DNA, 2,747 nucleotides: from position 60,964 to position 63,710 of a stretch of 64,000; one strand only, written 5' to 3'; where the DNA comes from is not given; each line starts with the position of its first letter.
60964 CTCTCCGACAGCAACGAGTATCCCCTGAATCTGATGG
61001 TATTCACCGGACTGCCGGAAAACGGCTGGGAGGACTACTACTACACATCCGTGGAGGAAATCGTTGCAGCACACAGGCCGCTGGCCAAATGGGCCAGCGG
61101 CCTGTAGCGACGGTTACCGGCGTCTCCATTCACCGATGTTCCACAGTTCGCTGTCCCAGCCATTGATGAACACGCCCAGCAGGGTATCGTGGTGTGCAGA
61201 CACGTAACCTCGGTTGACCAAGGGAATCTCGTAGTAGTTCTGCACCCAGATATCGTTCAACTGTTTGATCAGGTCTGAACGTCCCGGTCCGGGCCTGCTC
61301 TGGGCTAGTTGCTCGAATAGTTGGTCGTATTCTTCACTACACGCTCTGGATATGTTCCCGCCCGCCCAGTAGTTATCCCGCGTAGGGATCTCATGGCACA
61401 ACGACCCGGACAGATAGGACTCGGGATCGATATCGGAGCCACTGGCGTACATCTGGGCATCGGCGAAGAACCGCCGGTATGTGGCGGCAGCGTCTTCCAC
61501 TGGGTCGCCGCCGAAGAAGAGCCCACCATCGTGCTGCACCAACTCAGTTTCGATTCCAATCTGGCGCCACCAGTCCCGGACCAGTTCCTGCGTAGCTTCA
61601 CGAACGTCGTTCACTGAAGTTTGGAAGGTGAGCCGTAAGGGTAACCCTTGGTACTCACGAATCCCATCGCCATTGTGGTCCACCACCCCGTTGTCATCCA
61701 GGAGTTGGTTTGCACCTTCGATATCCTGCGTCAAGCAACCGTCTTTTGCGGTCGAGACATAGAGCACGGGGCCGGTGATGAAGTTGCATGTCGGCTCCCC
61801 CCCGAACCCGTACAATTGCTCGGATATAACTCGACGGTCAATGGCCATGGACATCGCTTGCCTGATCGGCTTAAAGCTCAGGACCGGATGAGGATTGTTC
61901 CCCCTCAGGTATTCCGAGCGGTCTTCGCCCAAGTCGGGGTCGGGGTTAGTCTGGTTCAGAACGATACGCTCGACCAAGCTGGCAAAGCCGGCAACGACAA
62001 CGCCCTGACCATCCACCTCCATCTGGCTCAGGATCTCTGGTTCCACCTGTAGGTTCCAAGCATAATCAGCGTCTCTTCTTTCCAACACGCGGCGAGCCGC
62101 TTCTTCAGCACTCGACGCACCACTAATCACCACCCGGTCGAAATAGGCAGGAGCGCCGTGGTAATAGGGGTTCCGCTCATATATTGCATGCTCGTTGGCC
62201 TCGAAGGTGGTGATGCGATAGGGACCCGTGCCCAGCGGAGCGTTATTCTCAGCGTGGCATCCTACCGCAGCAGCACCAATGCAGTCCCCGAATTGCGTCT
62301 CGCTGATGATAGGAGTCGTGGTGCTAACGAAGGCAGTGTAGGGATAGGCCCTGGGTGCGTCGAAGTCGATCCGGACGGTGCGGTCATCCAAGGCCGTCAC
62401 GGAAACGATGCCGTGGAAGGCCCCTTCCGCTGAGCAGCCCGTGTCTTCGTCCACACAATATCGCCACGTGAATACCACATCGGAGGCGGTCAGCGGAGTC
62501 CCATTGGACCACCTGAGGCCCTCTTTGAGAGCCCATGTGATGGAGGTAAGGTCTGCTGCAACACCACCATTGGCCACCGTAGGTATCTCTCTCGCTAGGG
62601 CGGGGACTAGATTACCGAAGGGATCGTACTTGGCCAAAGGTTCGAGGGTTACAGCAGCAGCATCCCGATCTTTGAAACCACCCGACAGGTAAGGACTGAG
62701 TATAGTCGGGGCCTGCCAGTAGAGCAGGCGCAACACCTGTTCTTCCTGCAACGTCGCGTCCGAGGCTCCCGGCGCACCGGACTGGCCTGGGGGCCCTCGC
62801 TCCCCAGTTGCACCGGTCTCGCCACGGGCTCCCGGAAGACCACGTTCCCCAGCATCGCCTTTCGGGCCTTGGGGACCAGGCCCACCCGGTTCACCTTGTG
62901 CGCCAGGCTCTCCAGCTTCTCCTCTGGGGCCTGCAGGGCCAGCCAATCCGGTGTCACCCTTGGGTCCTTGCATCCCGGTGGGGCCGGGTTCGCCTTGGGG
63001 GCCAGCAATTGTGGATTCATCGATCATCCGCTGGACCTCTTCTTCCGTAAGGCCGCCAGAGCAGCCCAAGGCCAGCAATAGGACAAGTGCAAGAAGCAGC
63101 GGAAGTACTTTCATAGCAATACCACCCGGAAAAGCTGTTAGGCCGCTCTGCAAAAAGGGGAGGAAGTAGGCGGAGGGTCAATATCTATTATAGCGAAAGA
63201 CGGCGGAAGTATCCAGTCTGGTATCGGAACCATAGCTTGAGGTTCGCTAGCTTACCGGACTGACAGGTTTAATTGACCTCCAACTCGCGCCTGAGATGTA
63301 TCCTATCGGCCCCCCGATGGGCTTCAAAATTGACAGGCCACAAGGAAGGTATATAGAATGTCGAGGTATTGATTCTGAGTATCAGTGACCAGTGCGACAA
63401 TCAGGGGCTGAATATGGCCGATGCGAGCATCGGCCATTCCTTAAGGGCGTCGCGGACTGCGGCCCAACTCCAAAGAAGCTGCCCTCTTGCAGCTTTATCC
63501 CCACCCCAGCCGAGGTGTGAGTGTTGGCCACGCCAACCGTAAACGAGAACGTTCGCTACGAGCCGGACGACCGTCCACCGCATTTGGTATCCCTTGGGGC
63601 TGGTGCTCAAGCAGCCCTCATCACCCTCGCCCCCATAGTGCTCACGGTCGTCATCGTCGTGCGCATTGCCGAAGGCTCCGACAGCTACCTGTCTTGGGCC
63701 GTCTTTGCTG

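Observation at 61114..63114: Solute-binding lipoprotein carrying a 26-triplet collagen-like (G-X-Y) stalk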

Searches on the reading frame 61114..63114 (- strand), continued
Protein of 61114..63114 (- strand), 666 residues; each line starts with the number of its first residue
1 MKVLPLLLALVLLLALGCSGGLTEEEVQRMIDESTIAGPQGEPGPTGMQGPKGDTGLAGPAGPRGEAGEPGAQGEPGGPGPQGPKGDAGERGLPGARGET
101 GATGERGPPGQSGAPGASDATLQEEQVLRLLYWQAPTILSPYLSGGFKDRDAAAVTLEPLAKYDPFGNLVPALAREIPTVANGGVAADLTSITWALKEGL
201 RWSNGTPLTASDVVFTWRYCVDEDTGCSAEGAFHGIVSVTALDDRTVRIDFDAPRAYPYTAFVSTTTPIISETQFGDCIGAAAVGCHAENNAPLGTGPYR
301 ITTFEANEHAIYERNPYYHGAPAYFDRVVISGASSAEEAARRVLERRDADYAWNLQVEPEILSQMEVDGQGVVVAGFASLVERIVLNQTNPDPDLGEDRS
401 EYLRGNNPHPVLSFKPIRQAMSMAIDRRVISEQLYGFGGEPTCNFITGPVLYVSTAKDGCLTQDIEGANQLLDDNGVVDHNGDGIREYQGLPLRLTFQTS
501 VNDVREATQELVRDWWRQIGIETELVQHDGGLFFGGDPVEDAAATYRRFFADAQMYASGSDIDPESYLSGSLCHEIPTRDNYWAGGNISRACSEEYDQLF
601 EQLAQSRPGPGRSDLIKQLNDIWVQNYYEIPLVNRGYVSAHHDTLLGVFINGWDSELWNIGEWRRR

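Call 69: find_encoding_contigs(protein=P0076, flank=8000, max_places=1)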
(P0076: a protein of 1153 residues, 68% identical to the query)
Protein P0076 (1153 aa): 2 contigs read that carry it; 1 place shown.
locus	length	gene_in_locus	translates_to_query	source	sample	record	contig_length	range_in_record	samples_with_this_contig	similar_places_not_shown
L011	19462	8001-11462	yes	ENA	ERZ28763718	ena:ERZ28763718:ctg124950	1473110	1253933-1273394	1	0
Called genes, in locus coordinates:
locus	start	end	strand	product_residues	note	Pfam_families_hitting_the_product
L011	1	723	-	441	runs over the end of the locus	PF13701:DDE_Tnp_1_4, PF01609:DDE_Tnp_1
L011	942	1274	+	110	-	PF00543:P-II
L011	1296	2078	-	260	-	PF01695:IstB_IS21, PF00308:Bac_DnaA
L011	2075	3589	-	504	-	PF22483:Mu-transpos_C_2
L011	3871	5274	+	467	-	PF13565:HTH_32 (weak), PF13384:HTH_23 (weak)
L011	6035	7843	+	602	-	PF13458:Peripla_BP_6, PF01094:ANF_receptor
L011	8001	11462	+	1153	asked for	PF01011:PQQ (weak), PF13360:PQQ_2, PF13570:Beta-prop_ACSF4, PF13360:PQQ_2, PF13570:Beta-prop_ACSF4, PF13360:PQQ_2, PF01011:PQQ (weak), PF00496:SBP_bac_5, +1 more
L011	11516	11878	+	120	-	PF13340:DUF4096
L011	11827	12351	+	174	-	PF01609:DDE_Tnp_1, PF13586:DDE_Tnp_1_2 (weak)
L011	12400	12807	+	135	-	-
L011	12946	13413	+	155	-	-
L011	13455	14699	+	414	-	PF00872:Transposase_mut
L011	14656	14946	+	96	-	-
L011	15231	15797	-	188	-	PF13276:HTH_21, PF00665:rve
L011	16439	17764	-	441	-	PF13701:DDE_Tnp_1_4, PF01609:DDE_Tnp_1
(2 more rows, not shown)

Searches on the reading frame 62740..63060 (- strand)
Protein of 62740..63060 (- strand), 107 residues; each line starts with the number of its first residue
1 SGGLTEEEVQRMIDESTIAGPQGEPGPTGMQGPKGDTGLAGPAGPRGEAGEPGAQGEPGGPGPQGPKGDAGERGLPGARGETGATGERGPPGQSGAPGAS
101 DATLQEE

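Call 35: find_homologous_proteins(query=window:62740-63060:-, max_evalue=0.001)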
Query seq(107 aa) (107 aa): 574 proteins with E <= 0.001 among 4844 candidates; the best 120 are listed.
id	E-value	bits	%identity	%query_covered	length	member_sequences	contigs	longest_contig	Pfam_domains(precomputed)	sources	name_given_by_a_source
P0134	4.0e-15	74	55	75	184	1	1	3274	PF01391.24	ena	-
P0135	7.9e-11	60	53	80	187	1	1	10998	PF01391.24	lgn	-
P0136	3.1e-10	58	54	69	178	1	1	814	PF01391.24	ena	-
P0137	3.9e-10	58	38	79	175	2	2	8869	PF01391.24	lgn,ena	-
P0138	4.7e-10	57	51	76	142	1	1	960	PF01391.24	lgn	-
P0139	2.0e-9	55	54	64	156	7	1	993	PF01391.24,PF06820.17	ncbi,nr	ncbi:phage tail fiber C-terminal domain-containing protein, partial [Escherichia coli]|nr:phage tail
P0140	3.0e-9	55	51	79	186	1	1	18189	PF01391.24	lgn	-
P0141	3.0e-9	55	55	68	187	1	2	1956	PF01391.24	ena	-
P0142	3.2e-9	55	47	56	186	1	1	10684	PF22337.2,PF01391.24,PF12789.13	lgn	-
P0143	4.2e-9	54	56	62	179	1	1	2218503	PF01391.24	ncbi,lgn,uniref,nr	ncbi:collagen-like protein [Bacillus atrophaeus]|uniref:collagen-like protein n=1 Tax=Bacillus atrop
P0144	4.5e-9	54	48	79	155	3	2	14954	PF01391.24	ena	-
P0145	5.4e-9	54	56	49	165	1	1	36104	PF01391.24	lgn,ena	-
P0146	6.8e-9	54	48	84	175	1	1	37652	PF01391.24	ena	-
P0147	7.3e-9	54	49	59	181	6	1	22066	PF01391.24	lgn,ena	-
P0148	7.4e-9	53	46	77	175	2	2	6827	PF01391.24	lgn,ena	-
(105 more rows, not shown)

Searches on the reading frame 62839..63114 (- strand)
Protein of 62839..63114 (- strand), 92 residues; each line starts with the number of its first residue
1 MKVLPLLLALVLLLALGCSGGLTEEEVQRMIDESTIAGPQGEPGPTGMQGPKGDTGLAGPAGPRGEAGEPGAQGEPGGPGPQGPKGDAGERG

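Call 24: find_related_loci(query=A3, collection=genome_contigs, flank=10000)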
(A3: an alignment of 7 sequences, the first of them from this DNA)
Query A3 (92 aa) in genome_contigs; peptide patterns used: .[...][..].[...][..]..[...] (x = any residue, [..] = any of these).
465 stretches matched a pattern; 3 encode a relative of the query (tblastn E <= 1e-3); 3 distinct loci.
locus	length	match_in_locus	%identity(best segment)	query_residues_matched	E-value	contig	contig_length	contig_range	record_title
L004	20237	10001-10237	65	17-92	1e-25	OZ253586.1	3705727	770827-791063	MAG: Dehalococcoidia bacterium isolate d3159264-bc79-429f-a3e1-480caf473a69 genome assembly, chromosome: 1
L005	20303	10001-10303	62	1-92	2e-24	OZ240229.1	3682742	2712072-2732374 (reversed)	MAG: Dehalococcoidia bacterium isolate 45ebccb5-8dc7-467f-b442-4f2fde1bb093 genome assembly, chromosome: 1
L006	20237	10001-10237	65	17-89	5e-23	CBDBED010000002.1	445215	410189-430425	MAG: Dehalococcoidia bacterium isolate 5625331d-cfd1-4067-b2ed-0d0e62f3ee82 genome assembly, contig: contig_2, whole gen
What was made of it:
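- Tried and rejected: Taxonomy therefore rests on three GTDB record titles (call 24).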

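Call 38: find_related_loci(query=A3, collection=metagenome_contigs, flank=6000)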
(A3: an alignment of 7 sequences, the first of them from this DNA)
Query A3 (92 aa) in metagenome_contigs; peptide patterns used: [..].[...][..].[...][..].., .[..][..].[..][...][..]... (x = any residue, [..] = any of these).
600 stretches matched a pattern, but none encodes a relative of the query by tblastn (E <= 1e-3).
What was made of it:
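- Tried and rejected: A JGI metagenome-contig scan with the module patterns found nothing (call 38).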

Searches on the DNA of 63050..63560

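Call 50: search_rna_families(source=window, start=63050, end=63560, threshold=evalue, max_evalue=1)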
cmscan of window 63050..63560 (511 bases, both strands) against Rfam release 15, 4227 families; matches with E-value up to 1: 1.
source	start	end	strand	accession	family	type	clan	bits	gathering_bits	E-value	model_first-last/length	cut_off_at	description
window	63376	63398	+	RF03092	Ocean-VII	Gene; sRNA;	-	13.9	53.5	0.23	1-41/41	no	Ocean-VII RNA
